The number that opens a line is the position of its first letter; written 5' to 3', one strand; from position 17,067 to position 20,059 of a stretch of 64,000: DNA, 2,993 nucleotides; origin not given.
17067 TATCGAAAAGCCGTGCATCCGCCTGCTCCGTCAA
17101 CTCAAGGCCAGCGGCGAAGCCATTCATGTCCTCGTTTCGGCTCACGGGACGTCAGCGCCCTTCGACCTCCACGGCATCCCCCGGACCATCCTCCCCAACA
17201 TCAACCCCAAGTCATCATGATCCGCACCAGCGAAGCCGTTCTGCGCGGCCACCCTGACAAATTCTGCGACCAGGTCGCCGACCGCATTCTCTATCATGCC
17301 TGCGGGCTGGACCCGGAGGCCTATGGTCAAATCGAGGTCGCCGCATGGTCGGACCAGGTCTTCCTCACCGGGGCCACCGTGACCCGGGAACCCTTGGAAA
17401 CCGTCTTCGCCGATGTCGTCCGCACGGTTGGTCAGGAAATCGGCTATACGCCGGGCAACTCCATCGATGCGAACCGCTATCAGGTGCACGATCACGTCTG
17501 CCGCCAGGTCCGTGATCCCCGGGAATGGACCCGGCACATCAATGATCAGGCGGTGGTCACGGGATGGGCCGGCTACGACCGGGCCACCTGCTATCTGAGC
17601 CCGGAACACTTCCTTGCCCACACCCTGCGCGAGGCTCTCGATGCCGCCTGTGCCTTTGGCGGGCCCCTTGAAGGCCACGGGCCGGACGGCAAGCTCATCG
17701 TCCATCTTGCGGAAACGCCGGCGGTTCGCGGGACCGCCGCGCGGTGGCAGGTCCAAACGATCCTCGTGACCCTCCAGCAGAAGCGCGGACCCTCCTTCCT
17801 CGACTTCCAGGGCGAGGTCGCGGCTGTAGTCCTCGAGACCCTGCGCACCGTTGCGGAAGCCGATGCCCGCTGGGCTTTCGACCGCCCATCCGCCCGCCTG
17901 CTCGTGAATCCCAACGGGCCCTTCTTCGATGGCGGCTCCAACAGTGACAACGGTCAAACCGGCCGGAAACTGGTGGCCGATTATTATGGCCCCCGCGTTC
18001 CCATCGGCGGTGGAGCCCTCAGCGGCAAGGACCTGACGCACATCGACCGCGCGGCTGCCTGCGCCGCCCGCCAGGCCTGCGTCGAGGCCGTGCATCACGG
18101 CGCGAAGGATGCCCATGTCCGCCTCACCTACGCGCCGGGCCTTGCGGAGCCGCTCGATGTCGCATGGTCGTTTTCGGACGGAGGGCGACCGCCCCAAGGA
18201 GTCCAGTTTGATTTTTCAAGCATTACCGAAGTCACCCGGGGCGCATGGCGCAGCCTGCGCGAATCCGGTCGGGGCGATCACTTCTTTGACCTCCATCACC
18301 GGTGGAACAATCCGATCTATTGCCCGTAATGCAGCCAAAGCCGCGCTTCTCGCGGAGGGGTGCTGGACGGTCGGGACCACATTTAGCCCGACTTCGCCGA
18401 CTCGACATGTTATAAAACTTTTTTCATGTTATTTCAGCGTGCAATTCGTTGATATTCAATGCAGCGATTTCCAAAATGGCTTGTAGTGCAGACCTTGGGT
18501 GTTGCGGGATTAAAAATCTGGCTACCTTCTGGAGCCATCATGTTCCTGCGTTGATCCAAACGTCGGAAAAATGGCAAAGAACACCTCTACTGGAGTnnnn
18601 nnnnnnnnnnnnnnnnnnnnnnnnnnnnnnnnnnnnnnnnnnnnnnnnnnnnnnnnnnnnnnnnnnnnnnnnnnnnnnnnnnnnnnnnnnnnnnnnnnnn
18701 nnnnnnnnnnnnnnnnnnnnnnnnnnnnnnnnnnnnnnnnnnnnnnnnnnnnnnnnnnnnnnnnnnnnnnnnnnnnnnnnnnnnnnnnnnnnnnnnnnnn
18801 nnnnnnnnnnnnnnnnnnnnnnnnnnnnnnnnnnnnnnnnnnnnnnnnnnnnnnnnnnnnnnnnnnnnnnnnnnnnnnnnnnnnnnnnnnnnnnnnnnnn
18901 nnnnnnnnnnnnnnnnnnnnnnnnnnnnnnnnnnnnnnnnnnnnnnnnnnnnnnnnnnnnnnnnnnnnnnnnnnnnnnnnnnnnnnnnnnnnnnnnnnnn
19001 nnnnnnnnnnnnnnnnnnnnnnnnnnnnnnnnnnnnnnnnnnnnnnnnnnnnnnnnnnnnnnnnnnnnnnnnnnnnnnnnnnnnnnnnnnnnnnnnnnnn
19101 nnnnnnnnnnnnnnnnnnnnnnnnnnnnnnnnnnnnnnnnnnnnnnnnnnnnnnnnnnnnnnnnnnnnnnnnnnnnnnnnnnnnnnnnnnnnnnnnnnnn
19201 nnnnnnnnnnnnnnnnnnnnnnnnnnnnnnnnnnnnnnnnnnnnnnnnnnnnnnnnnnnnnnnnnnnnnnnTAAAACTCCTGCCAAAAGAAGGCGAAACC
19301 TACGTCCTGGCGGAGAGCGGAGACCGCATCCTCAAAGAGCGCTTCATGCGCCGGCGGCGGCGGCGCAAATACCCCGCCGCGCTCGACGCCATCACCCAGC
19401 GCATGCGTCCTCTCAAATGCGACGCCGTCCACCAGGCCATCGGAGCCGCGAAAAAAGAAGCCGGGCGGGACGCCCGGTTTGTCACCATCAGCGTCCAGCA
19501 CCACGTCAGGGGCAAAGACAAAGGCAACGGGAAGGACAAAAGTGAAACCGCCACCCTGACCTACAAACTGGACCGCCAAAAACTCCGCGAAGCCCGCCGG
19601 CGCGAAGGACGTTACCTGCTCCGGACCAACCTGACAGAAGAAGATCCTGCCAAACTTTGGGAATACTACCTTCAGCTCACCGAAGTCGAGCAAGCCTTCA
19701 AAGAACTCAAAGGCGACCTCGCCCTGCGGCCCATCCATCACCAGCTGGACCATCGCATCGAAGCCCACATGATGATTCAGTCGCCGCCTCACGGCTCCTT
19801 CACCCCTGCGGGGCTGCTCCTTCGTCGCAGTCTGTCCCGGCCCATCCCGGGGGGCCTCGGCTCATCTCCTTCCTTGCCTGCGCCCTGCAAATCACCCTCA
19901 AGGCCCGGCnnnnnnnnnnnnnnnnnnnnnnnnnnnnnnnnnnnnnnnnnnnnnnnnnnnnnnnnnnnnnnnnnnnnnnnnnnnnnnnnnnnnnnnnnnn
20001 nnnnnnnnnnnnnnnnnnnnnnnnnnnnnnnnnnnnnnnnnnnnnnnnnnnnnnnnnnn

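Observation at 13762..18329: Translationally coupled four-gene operon: RavA/MoxR-like AAA+ ATPase, unknown protein, HExxH+VWA protein, divergent MetK paralog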

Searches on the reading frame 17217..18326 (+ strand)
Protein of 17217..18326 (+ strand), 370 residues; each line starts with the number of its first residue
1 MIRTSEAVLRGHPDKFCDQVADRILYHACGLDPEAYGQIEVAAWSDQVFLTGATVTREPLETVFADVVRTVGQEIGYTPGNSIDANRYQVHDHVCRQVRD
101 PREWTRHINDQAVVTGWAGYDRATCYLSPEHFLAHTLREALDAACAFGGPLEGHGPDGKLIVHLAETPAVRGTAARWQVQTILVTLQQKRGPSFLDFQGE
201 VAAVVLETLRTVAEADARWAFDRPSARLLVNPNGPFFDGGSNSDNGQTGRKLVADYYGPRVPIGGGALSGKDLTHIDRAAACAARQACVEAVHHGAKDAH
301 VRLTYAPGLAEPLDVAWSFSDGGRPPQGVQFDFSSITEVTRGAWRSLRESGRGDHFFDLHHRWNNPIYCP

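Call 8: search_protein_families(library=pfam, proteins=[window:17217-18326:+], max_evalue=0.1)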
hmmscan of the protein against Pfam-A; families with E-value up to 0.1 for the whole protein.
window:17217-18326:+ (370 aa): 2 families
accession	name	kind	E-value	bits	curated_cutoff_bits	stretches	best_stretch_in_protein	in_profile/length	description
PF02773.21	S-AdoMet_synt_C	-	1.5e-18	67.5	25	1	239-316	2-80/138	S-adenosylmethionine synthetase, C-terminal domain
PF00438.25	S-AdoMet_synt_N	-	1.1e-15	58.4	33.1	1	2-97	3-97/99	S-adenosylmethionine synthetase, N-terminal domain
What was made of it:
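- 17217..18329 (+): g4: MetK-fold adenosyltransferase paralogue with remodelled methionine pocket (370 aa). Pfam S-AdoMet_synt_N and _C (call 8).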

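Call 9: search_protein_families(library=padloc, proteins=[window:17217-18326:+], max_evalue=0.1)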
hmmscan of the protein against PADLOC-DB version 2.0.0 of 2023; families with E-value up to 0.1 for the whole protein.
window:17217-18326:+ (370 aa): 0 families

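Call 10: search_protein_families(library=ncbifam, proteins=[window:17217-18326:+], max_evalue=0.1)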
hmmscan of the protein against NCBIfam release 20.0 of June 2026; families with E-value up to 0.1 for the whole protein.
window:17217-18326:+ (370 aa): 2 families
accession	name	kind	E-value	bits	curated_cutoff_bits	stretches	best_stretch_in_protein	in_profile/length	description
TIGR01034.1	metK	equivalog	2.9e-40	138.4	309.4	1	3-315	2-307/377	methionine adenosyltransferase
NF003366.0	PRK04439.1-5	subfamily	0.059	12.3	435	0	10-41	27-58/395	methionine adenosyltransferase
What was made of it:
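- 17217..18329 (+): TIGR01034 scores 138 bits against a cut-off of 309 (call 10).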

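Call 11: find_homologous_proteins(query=window:17217-18326:+)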
Query window:17217-18326:+ (370 aa): 1579 proteins with E <= 0.001 among 8000 candidates; the best 120 are listed.
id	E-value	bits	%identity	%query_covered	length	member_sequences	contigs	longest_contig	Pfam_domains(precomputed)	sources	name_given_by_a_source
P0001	4.7e-248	840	96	100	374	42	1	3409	PF00438.26,PF02773.22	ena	-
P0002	4.7e-208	709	82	99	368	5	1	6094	PF00438.26,PF02772.22,PF02773.22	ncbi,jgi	jgi:S-adenosylmethionine synthetase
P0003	6.9e-199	679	79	99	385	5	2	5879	PF00438.26,PF02772.22,PF02773.22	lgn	-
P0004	1.4e-198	678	78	99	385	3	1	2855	PF00438.26,PF02772.22,PF02773.22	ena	-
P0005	1.5e-197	674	78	99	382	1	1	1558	PF00438.26,PF02772.22,PF02773.22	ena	-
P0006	2.1e-195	667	78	99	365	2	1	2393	PF00438.26,PF02772.22,PF02773.22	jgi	-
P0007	6.5e-195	666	76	99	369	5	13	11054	PF00438.26,PF02772.22,PF02773.22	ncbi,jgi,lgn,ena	jgi:S-adenosylmethionine synthetase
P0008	8.2e-195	665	77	99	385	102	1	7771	PF00438.26,PF02772.22,PF02773.22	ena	-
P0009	1.7e-193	661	77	99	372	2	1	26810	PF00438.26,PF02773.22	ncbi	ncbi:MAG: methionine adenosyltransferase domain-containing protein [Akkermansiaceae bacterium]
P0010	8.4e-193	659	76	99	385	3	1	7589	PF00438.26,PF02772.22,PF02773.22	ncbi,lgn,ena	-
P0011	1.8e-192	658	77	99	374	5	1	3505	PF00438.26,PF02773.22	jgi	-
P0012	3.2e-192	657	76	98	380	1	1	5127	PF00438.26,PF02772.22,PF02773.22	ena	-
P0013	3.0e-191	653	74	99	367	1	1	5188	PF00438.26,PF02773.22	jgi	jgi:S-adenosylmethionine synthetase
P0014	5.9e-191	653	76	98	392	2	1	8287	PF00438.26,PF02772.22,PF02773.22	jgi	jgi:S-adenosylmethionine synthetase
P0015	8.4e-190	649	77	98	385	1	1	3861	PF00438.26,PF02772.22,PF02773.22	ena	-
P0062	1.3e-111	391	51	100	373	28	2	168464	PF00438.26,PF02773.22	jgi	jgi:S-adenosylmethionine synthetase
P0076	1.6e-110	388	51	99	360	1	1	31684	PF00438.26,PF02772.22,PF02773.22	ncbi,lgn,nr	ncbi:MAG: methionine adenosyltransferase domain-containing protein [Elusimicrobia bacterium]|nr:meth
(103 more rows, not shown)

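Call 12: find_encoding_contigs(protein=P0009, flank=8000, max_places=3)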
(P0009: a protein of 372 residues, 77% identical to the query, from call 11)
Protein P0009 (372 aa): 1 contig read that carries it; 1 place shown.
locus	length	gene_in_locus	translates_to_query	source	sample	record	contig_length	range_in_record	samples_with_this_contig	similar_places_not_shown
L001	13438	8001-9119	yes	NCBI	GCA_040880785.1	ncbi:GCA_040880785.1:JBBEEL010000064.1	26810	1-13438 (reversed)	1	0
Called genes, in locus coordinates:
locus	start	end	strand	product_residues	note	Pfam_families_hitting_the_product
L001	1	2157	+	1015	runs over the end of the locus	PF00580:UvrD-helicase, PF13245:AAA_19 (weak), PF00580:UvrD-helicase, PF13361:UvrD_C, PF13538:UvrD_C_2 (faint), PF12705:PDDEXK_1 (weak)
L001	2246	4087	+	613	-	PF17297:PEPCK_N, PF00821:PEPCK_GTP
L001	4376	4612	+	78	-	-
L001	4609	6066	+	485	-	PF07726:AAA_3 (weak), PF07728:AAA_5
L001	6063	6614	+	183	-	-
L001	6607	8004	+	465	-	-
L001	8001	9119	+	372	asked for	PF00438:S-AdoMet_synt_N, PF02773:S-AdoMet_synt_C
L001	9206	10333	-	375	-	PF01636:APH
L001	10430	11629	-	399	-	PF00155:Aminotran_1_2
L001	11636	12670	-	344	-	PF08240:ADH_N, PF16912:Glu_dehyd_C, PF00107:ADH_zinc_N, PF13602:ADH_zinc_N_2 (weak)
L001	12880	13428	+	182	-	-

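Call 13: find_encoding_contigs(protein=P0076, flank=8000, max_places=3)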
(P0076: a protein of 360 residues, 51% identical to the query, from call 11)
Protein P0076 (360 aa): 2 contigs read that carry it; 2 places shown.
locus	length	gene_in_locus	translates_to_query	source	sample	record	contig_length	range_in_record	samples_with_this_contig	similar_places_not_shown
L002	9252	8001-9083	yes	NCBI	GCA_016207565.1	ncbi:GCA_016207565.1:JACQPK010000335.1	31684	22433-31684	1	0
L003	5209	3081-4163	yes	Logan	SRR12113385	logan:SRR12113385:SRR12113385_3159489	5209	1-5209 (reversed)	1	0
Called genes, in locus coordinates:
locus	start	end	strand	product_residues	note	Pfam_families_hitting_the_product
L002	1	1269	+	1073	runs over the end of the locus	PF00580:UvrD-helicase, PF13245:AAA_19, PF13361:UvrD_C, PF13538:UvrD_C_2 (faint), PF12705:PDDEXK_1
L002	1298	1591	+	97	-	-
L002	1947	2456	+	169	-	-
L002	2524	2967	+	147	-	-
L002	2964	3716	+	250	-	-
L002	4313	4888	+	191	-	-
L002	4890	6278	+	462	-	PF07726:AAA_3 (weak), PF07728:AAA_5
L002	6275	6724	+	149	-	-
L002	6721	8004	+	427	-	-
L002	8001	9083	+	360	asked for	PF00438:S-AdoMet_synt_N, PF02772:S-AdoMet_synt_M (faint), PF02773:S-AdoMet_synt_C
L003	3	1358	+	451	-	?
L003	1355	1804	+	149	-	-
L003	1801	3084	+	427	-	-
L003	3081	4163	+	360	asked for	PF00438:S-AdoMet_synt_N, PF02772:S-AdoMet_synt_M (faint), PF02773:S-AdoMet_synt_C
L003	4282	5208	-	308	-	?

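Call 14: find_encoding_contigs(protein=P0062, flank=8000, max_places=3)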
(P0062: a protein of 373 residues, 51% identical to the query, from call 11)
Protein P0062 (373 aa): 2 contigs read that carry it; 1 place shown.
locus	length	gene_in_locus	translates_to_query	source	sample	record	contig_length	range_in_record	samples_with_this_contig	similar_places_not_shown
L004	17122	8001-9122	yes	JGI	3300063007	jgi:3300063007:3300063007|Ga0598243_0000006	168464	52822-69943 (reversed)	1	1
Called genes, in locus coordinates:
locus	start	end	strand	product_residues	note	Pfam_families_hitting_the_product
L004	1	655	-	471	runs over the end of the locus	PF24681:Kelch_KLHDC2_KLHL20_DRC7, PF24981:Beta-prop_ATRN-LZTR1 (faint), PF24996:NANM (faint), PF13415:Beta-prop_FBX42 (weak), PF01344:Kelch_1 (faint), PF07646:Kelch_2 (faint), PF24681:Kelch_KLHDC2_KLHL20_DRC7, PF13415:Beta-prop_FBX42 (weak)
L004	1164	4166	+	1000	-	PF00069:Pkinase, PF01636:APH (faint), PF07714:PK_Tyr_Ser-Thr, PF03109:ABC1, PF13176:TPR_7 (faint), PF00515:TPR_1 (faint), PF07719:TPR_2 (faint), PF13414:TPR_11 (weak), +8 more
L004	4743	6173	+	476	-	PF07728:AAA_5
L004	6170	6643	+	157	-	-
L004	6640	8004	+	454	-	-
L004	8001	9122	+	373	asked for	PF00438:S-AdoMet_synt_N, PF02773:S-AdoMet_synt_C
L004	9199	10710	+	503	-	-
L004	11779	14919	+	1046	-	PF13240:Zn_Ribbon_1 (weak), PF00069:Pkinase, PF01636:APH (faint), PF07714:PK_Tyr_Ser-Thr, PF03109:ABC1 (weak), PF13174:TPR_6 (faint), PF12569:NatA_aux_su (faint), PF14559:TPR_19 (weak), +15 more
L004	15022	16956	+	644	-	PF13174:TPR_6 (faint), PF13431:TPR_17 (faint), PF00515:TPR_1 (faint), PF07719:TPR_2 (faint), PF13181:TPR_8 (faint), PF13414:TPR_11 (faint), PF13432:TPR_16, PF14559:TPR_19, +4 more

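Call 21: search_solved_structures(query=window:17217-18326:+, max_evalue=0.001, show_alignments=1)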
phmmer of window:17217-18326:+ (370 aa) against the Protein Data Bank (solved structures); distinct sequences matched with E-value up to 0.001: 45.
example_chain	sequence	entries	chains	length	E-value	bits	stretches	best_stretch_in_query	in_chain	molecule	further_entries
6ltv_A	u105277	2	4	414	7.6e-29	104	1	4-315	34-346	S-adenosylmethionine synthase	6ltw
6c07_A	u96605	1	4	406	9.7e-29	103.7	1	4-315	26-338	S-adenosylmethionine synthase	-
4odj_A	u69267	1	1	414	1.3e-28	103.3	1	4-315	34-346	S-adenosylmethionine synthase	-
3tde_A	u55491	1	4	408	2e-28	102.6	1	3-315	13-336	S-adenosylmethionine synthase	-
3s82_A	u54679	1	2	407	2.9e-28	102.1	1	3-315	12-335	S-adenosylmethionine synthase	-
6fbo_A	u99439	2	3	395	4.5e-28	101.4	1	3-316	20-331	S-adenosylmethionine synthase isoform type-2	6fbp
8xam_A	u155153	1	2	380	5.6e-28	101.1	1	3-316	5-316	S-adenosylmethionine synthase isoform type-2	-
30gd_B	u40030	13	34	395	6.3e-28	101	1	3-316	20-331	S-adenosylmethionine synthase isoform type-2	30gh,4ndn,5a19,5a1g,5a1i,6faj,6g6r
2p02_A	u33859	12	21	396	6.4e-28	100.9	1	3-316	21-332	S-adenosylmethionine synthetase isoform type-2 | S-adenosylmethionine synthase isoform type-2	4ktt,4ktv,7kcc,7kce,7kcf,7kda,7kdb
5ugh_A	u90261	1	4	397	6.5e-28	100.9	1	3-316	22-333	S-adenosylmethionine synthase isoform type-2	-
7bhr_A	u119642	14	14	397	6.5e-28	100.9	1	3-316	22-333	S-adenosylmethionine synthase isoform type-2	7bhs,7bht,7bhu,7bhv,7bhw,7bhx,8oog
8axz_A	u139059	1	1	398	6.5e-28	100.9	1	3-316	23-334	S-adenosylmethionine synthase isoform type-2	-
6fcb_A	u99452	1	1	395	6.6e-28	100.9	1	3-316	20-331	S-adenosylmethionine synthase isoform type-2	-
8xar_A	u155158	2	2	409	7.1e-28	100.8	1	3-316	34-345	S-adenosylmethionine synthase isoform type-2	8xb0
6fwb_B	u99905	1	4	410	7.2e-28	100.8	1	3-316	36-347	S-adenosylmethionine synthase isoform type-2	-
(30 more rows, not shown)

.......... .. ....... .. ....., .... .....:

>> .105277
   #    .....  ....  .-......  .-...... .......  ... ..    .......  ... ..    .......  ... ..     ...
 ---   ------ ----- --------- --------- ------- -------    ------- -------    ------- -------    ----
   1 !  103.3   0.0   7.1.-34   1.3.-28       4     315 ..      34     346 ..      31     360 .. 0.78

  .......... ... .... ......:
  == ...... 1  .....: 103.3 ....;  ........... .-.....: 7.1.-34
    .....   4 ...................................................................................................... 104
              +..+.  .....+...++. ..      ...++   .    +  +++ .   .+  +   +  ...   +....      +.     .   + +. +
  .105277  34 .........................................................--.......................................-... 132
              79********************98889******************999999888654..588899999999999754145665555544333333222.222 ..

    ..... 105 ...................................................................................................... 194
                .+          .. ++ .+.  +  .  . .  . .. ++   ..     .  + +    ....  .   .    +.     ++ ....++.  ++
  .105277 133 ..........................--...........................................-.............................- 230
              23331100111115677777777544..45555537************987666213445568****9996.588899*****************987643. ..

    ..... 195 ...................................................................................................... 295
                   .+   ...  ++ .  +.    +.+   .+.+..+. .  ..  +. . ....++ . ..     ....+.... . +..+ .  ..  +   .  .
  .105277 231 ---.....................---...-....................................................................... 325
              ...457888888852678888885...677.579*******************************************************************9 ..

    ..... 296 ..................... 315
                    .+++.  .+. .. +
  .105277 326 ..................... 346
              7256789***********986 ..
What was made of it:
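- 17217..18329 (+): PDB MetK structures match at about 1e-28, with roughly 30% identity estimated by eye from the alignment (call 21).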

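Call 49: search_protein_families(library=pfam, proteins=[L002:4313-4885:+], max_evalue=0.01)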
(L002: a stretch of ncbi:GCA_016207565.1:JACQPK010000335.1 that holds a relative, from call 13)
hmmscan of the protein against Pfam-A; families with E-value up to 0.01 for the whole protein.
L002:4313-4885:+ (191 aa): 0 families

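Call 54: search_protein_families(library=pfam, alignment_id=A5, max_evalue=0.00001)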
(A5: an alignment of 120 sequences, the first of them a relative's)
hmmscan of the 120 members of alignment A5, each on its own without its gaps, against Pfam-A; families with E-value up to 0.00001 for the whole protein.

A. member 1, L001:19-2154:+ (712 aa): 4 families
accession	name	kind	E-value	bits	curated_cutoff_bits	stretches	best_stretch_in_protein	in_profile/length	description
PF13361.12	UvrD_C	-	1e-15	58.5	25.6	1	387-477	285-345/350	UvrD-like helicase C-terminal domain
PF00580.27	UvrD-helicase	-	9.4e-15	55.4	23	1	23-136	169-270/271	UvrD/REP helicase N-terminal domain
PF13538.12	UvrD_C_2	-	3.6e-08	33.6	27.4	0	391-410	4-23/52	UvrD-like helicase C-terminal domain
PF12705.13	PDDEXK_1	-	1.7e-06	28.6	22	1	580-692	64-175/247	PD-(D/E)XK nuclease superfamily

B. families by the number of members that match (of 120 scanned): 115 families (the first 25 are shown)
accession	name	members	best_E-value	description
PF01636.29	APH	3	2.3e-18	Phosphotransferase enzyme family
PF12705.13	PDDEXK_1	3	7.4e-11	PD-(D/E)XK nuclease superfamily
PF20208.3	ARPP-1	2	1.4e-101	ARG and Rhodanese-Phosphatase-superfamily-associated Protein domain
PF00069.31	Pkinase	2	8e-62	Protein kinase domain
PF07714.23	PK_Tyr_Ser-Thr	2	3.4e-40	Protein tyrosine and serine/threonine kinase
PF10592.14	AIPR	2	1.3e-34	AIPR protein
PF00176.29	SNF2-rel_dom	2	1.3e-33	SNF2-related domain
PF07719.23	TPR_2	2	6.2e-24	Tetratricopeptide repeat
PF13181.12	TPR_8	2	3.8e-23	Tetratricopeptide repeat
PF03441.19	FAD_binding_7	2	2.8e-21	FAD binding domain of DNA photolyase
PF13768.12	VWA_3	2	3.7e-21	von Willebrand factor type A domain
PF14559.12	TPR_19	2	2.3e-20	Tetratricopeptide repeat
PF00515.34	TPR_1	2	3.9e-20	Tetratricopeptide repeat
PF13428.12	TPR_14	2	4.1e-20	Tetratricopeptide repeat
PF13432.12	TPR_16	2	2.9e-19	Tetratricopeptide repeat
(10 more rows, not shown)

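Call 55: search_protein_families(library=padloc, alignment_id=A5, max_evalue=1e-10)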
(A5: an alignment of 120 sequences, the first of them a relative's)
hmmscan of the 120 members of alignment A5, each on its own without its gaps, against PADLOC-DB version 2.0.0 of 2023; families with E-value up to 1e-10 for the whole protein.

A. member 1, L001:19-2154:+ (712 aa): 12 families
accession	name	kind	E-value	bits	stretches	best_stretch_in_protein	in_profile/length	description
PDLC00117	GajB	-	1.1e-17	61.8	1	32-418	183-544/604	UrvD helicase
PDLC00103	GajB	-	2.1e-15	54.7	0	69-167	207-298/612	UrvD helicase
PDLC00122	GajB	-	2.1e-15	54.6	0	70-167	159-250/502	UrvD helicase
PDLC00123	GajB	-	3.4e-15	53.7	0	388-419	441-472/540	UrvD helicase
PDLC00127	GajB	-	1e-14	52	0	67-157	195-282/594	UrvD helicase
PDLC00114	GajB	-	2.9e-14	50.6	0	63-163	205-298/635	UrvD helicase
PDLC00136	GajB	-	6.8e-13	46.3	0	34-162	170-287/570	UrvD helicase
PDLC03802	RTasHel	-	8.9e-13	45.9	0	33-204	158-291/675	DRT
PDLC00107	GajB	-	2.6e-12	44.1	0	388-478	479-555/587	UrvD helicase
PDLC00104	GajB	-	9.2e-12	42.5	0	386-476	501-560/574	UrvD helicase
PDLC00112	GajB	-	3e-11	40.7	0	31-160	172-291/581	UrvD helicase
PDLC00121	GajB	-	7.6e-11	39.2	0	69-203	198-319/565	UrvD helicase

B. families by the number of members that match (of 120 scanned): 234 families (the first 25 are shown)
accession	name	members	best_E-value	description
PDLC04134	mad2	3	1.8e-18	mads_2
PDLC02621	DrmD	2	0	DrmD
PDLC04060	PD-T4-6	2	4.5e-98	-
PDLC04061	PD-T4-6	2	2.4e-94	-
PDLC04042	PD-T4-6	2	1e-93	-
PDLC04053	PD-T4-6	2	7.9e-92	-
PDLC04047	PD-T4-6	2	5.3e-88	-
PDLC04043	PD-T4-6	2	8.7e-87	-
PDLC04057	PD-T4-6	2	3.1e-83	-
PDLC04052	PD-T4-6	2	8.6e-81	-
PDLC04048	PD-T4-6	2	9.5e-81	-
PDLC04040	PD-T4-6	2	1.3e-78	-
PDLC00659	HmaA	2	6.4e-78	SNF2 helicase / DEAD-box helicase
PDLC04138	mad6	2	8.1e-78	mads_6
PDLC04054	PD-T4-6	2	1.7e-76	-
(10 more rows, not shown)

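Call 82: find_related_loci(query=A6, collection=metagenome_contigs, flank=6000)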
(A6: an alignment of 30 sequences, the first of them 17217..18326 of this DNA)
Query A6 (370 aa) in metagenome_contigs; peptide patterns used: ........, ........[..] (x = any residue, [..] = any of these).
600 stretches matched a pattern (row limit reached: there are more); 587 encode a relative of the query (tblastn E <= 1e-3); the best 80 are kept; 80 distinct loci.
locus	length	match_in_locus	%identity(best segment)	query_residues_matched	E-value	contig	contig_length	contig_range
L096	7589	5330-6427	76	1-366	0e+0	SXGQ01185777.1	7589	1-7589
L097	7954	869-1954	60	1-366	4e-139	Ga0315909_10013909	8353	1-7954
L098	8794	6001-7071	51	1-365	4e-114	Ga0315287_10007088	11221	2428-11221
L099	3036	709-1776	51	1-364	2e-114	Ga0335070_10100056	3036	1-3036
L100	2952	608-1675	49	1-364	1e-113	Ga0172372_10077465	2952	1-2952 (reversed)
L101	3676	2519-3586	50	1-364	1e-111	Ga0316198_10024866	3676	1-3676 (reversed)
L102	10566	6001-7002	52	1-341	9e-109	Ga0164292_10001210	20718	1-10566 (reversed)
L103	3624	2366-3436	52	1-365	9e-111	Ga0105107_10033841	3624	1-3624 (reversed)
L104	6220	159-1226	49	1-364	2e-108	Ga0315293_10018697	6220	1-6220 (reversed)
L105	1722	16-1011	52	1-343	9e-115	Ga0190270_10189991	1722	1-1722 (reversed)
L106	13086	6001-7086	51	1-370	1e-106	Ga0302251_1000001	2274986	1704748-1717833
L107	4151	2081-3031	55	1-324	6e-107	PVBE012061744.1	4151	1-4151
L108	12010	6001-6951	55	1-324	9e-106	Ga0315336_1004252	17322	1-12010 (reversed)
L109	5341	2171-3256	48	1-370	9e-106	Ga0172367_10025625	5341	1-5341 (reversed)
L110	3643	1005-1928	55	1-315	8e-107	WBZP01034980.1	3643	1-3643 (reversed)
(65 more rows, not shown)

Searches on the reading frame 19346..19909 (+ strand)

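Call 72: search_protein_families(library=pfam, proteins=[window:19346-19909:+], max_evalue=0.01)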
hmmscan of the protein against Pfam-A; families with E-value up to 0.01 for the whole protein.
window:19346-19909:+ (188 aa): 1 family
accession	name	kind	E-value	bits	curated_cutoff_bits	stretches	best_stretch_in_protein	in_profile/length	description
PF01609.27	DDE_Tnp_1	-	0.0017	18.6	23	1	64-144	131-193/200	Transposase DDE domain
